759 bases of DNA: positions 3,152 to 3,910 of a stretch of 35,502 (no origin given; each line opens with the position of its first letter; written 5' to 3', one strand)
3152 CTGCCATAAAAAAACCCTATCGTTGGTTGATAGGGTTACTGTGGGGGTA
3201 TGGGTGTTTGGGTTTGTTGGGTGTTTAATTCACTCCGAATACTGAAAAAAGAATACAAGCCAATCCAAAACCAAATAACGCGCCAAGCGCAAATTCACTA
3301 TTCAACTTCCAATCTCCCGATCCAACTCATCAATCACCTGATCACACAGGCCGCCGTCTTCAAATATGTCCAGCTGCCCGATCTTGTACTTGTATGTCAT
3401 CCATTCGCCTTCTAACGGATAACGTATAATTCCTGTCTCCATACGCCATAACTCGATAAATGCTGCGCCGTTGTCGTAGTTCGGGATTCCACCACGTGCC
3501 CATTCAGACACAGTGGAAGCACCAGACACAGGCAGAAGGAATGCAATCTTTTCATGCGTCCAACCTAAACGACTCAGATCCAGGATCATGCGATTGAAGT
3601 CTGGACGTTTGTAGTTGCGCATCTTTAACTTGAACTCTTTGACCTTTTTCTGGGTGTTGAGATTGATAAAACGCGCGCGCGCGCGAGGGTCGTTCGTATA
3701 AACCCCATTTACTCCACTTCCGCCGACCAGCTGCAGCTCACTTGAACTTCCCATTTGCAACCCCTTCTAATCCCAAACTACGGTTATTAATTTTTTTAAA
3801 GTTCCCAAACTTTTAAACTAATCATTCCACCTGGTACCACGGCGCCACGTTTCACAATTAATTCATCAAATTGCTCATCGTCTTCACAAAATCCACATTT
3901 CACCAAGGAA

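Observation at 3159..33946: Six copies of a post-stop C/A-rich box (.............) coupled to variable terminator hairpins, always in the sense orientation of the local operon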

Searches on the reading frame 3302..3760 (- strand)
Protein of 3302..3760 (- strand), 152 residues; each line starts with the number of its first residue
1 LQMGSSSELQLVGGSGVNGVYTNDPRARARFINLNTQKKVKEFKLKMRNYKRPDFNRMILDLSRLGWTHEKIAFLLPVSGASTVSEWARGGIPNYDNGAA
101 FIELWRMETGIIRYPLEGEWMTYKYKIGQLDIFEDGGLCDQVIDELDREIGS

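Call 10: search_protein_families(library=phrogs, proteins=[window:3302-3760:-])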
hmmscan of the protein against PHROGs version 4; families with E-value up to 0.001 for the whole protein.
window:3302-3760:- (152 aa): 2 families
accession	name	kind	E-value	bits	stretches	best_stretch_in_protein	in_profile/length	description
phrog_17493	-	unknown function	1.4e-55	188.1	1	20-150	7-135/139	-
phrog_16553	-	transcription regulation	1.7e-07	32.3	1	52-115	8-70/92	transcriptional repressor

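Call 14: search_protein_families(library=pfam, proteins=[window:3302-3760:-], max_evalue=0.01)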
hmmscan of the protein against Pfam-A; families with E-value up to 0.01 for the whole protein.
window:3302-3760:- (152 aa): 0 families

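Call 21: find_homologous_proteins(query=window:3305-3760:-)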
Query window:3305-3760:- (152 aa): 389 proteins with E <= 0.001 among 412 candidates; the best 120 are listed.
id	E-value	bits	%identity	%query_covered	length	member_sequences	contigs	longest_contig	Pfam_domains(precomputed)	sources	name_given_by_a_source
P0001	2.4e-93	328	96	99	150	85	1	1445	-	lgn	-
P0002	1.2e-90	319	95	99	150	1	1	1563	-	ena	-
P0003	2.1e-90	319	94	98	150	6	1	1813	-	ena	-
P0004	5.2e-86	304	91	98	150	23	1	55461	-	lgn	-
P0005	1.8e-85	302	91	97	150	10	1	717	-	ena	-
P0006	5.6e-82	291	86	97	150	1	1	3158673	-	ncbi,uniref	ncbi:hypothetical protein ABEF83_08135 [Acinetobacter thermotolerans]|uniref:hypothetical protein n=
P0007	9.0e-81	287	84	99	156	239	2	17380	-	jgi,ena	-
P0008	1.3e-78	280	81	99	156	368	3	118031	-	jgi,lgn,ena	-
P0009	3.0e-77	276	81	99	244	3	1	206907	-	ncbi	-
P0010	2.7e-76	273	82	97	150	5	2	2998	-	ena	-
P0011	1.9e-70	254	79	94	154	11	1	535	-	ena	-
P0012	3.4e-69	250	82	87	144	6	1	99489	-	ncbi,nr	ncbi:hypothetical protein CL42_02040 [Acinetobacter sp. Ver3]|nr:hypothetical protein CL42_02040 [Ac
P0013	6.8e-69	249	81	88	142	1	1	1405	-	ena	-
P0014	1.6e-68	247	80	87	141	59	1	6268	-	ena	-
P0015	4.5e-68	246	79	88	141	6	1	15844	-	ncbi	-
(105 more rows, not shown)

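Call 24: search_solved_structures(query=A1, max_evalue=10)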
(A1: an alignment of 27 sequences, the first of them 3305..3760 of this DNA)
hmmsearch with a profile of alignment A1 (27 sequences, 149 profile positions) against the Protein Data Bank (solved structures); distinct sequences matched with E-value up to 10: 0.

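Call 27: predict_structure(alignment_id=A1)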
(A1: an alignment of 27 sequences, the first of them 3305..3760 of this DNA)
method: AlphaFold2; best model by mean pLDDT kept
length: 152 residues; sequences in the alignment: 27
mean_pLDDT: 51.6   pTM: 0.44
mean pLDDT of the five models: 51.6, 47.6, 47.4, 46.5, 43.7
residues with pLDDT >= 90: 0; 70-90: 17; 50-70: 51; < 50: 84
segments of 3 or more residues with pLDDT < 50: 1-44, 47-49, 77-96, 124-137
pLDDT, mean of each block of 10 residues (from residue 1): 41 33 42 44 49 66 68 54 44 52 72 62 44 46 57 48
secondary structure, 60 per line:
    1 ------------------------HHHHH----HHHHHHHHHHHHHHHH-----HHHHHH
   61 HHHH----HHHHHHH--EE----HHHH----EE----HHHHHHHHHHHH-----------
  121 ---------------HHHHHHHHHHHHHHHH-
elements in order: H25-29 H34-49 H55-64 H69-75 H84-87 H98-109 H136-151

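Call 29: find_related_loci(query=A1, collection=viral_contigs, flank=10000)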
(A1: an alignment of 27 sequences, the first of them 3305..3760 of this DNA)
Query A1 (152 aa) in viral_contigs; peptide patterns used: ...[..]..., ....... (x = any residue, [..] = any of these).
165 stretches matched a pattern; 132 encode a relative of the query (tblastn E <= 1e-3); the best 80 are kept; 80 distinct loci.
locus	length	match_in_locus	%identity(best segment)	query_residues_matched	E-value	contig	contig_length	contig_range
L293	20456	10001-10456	99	1-152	6e-101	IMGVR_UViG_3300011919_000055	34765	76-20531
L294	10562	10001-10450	95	1-150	9e-97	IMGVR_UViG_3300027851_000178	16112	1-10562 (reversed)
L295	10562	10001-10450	84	1-150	2e-84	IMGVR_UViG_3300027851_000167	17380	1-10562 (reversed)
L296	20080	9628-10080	84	1-151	3e-78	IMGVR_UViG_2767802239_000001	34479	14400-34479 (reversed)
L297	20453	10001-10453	83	1-151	2e-77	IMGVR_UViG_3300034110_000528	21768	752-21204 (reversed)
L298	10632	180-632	83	1-151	2e-77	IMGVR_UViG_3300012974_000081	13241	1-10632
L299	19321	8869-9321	83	1-151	2e-77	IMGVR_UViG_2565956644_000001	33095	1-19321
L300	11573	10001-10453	83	1-151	2e-77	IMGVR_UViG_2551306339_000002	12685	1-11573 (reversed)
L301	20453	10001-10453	83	1-151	6e-77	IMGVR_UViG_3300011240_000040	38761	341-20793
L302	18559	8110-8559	83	1-150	1e-76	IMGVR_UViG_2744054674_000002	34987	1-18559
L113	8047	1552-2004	83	1-151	2e-76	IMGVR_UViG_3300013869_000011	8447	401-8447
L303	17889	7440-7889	83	1-150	9e-76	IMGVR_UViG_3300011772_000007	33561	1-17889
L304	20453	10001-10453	82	1-151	4e-76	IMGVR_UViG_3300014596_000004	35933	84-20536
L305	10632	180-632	83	1-151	6e-76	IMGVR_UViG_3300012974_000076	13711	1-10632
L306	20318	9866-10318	81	1-151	3e-75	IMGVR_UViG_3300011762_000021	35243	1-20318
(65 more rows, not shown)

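Call 48: search_dna_similar(query=window:3305-3760:-, collection=phages, mode=protein, max_rows=40, max_evalue=0.001)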
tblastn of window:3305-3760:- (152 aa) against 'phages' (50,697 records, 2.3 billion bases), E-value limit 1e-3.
Records with a match: 5; places in all: 5; records where one place covers at least 80% of the query: 5.
Best place of each record, by identity: 60-80% 1; <60% 4.
By first word of the organism name: Acinetobacter 4; Alcaligenes 1.
By host as written in the record: - 3; Alcaligenes faecalis 1; Acinetobacter sp. 1.
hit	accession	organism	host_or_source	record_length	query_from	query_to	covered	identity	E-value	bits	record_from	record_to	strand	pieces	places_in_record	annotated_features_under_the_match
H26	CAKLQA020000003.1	Acinetobacter phage MD-2021a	not known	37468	20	150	86%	60.3%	1e-43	157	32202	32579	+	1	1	Uncharacterised protein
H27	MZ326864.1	Alcaligenes phage Piluca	Alcaligenes faecalis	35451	18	150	88%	58.6%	5e-43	156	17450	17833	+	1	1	hypothetical protein | ribosome_binding_site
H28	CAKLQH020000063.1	Acinetobacter phage MD-2021a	not known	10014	20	150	86%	59.5%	1e-42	155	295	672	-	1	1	Uncharacterised protein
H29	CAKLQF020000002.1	Acinetobacter phage MD-2021a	not known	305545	20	150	86%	59.5%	1e-42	155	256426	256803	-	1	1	Uncharacterised protein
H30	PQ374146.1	Acinetobacter phage TPWB-05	Acinetobacter sp.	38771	22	152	86%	54.2%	7e-38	141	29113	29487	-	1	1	hypothetical protein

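Call 73: predict_structure(alignment_id=A2)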
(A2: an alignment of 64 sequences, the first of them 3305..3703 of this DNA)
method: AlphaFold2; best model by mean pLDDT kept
length: 133 residues; sequences in the alignment: 64
mean_pLDDT: 77.5   pTM: 0.59
mean pLDDT of the five models: 77.5, 75.0, 68.7, 64.6, 60.5
residues with pLDDT >= 90: 14; 70-90: 88; 50-70: 24; < 50: 7
segments of 3 or more residues with pLDDT < 50: 110-112
pLDDT, mean of each block of 10 residues (from residue 1): 64 76 82 87 89 85 83 86 91 84 59 52 72 66
secondary structure, 60 per line:
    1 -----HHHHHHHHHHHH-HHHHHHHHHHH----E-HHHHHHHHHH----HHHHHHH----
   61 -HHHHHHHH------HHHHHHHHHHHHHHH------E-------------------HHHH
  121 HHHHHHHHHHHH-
elements in order: H6-17 H19-29 H36-45 H50-56 H62-69 H76-90 H117-132

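Call 76: fold_search(model_id=the predicted structure, library=pdb)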
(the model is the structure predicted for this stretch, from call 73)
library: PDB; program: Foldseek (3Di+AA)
matches with E <= 10: 210; with E <= 0.001: 0
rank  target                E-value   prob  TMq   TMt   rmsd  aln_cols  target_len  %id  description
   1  3ivp_A                3.4e-01  0.63  0.38  0.43  10.5       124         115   12  The structure of a possible transposon-related DNA-binding protein from Clostridium difficile 630. (released 2009-09-22)
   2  3op9                  3.8e-01  0.38  0.32  0.39  15.3       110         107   16  Crystal structure of transcriptional regulator from Listeria innocua (released 2010-09-15)
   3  8a0x_A                4.6e-01  0.80  0.34  0.43   3.1        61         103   18  Crystal structure of the HigB2-HigA2 tetramer in complex with operator DNA (released 2023-05-03)
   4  8ezt_B                4.9e-01  0.92  0.37  0.64   2.7        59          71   14  Crystal structure of HipB(Lp) from Legionella pneumophila (released 2023-09-27)
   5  5j9i_E                5.6e-01  0.90  0.34  0.63   2.0        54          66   18  Crystal structure of the HigA2 antitoxin C-terminal domain (released 2017-04-05)
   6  8ezt_A                6.0e-01  0.87  0.35  0.63   2.8        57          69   14  Crystal structure of HipB(Lp) from Legionella pneumophila (released 2023-09-27)
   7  8qnl_B                6.8e-01  0.87  0.35  0.41   1.9        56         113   23  Structure of the toxin-antitoxin NatRT complex from Pseudomonas aeruginosa (released 2024-10-02)
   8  8qnl_A                6.8e-01  0.77  0.36  0.37   3.7        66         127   24  Structure of the toxin-antitoxin NatRT complex from Pseudomonas aeruginosa (released 2024-10-02)
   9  8qe9_2G               7.7e-01  0.80  0.33  0.21   2.3        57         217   16  Complex between the 80a-Sak SSAP and the SaPI2 Stl master regulator (released 2025-03-05)
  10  4yba_B                8.1e-01  0.89  0.38  0.61   2.1        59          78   15  The structure of the C.Kpn2I controller protein (released 2016-03-02)
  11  1zz6_A                8.7e-01  0.69  0.34  0.26   3.1        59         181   17  Crystal Structure of Apo-HppE (released 2005-07-26)
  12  8ezt_C                9.2e-01  0.82  0.36  0.64   2.7        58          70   14  Crystal structure of HipB(Lp) from Legionella pneumophila (released 2023-09-27)
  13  7t8i_A                9.8e-01  0.87  0.36  0.68   2.0        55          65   20  Crystal structure of the ImmR transcriptional regulator DNA-binding domain of Bacillus subtilis (released 2022-03-16)
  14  6rnx_A                1.0e+00  0.82  0.35  0.37   2.1        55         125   16  Crystal structure of the essential repressor DdrO from radiation-resistant Deinococcus bacteria (Deinococcus deserti) (released 2019-10-09)
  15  4yba_A                1.0e+00  0.80  0.38  0.61   2.8        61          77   15  The structure of the C.Kpn2I controller protein (released 2016-03-02)
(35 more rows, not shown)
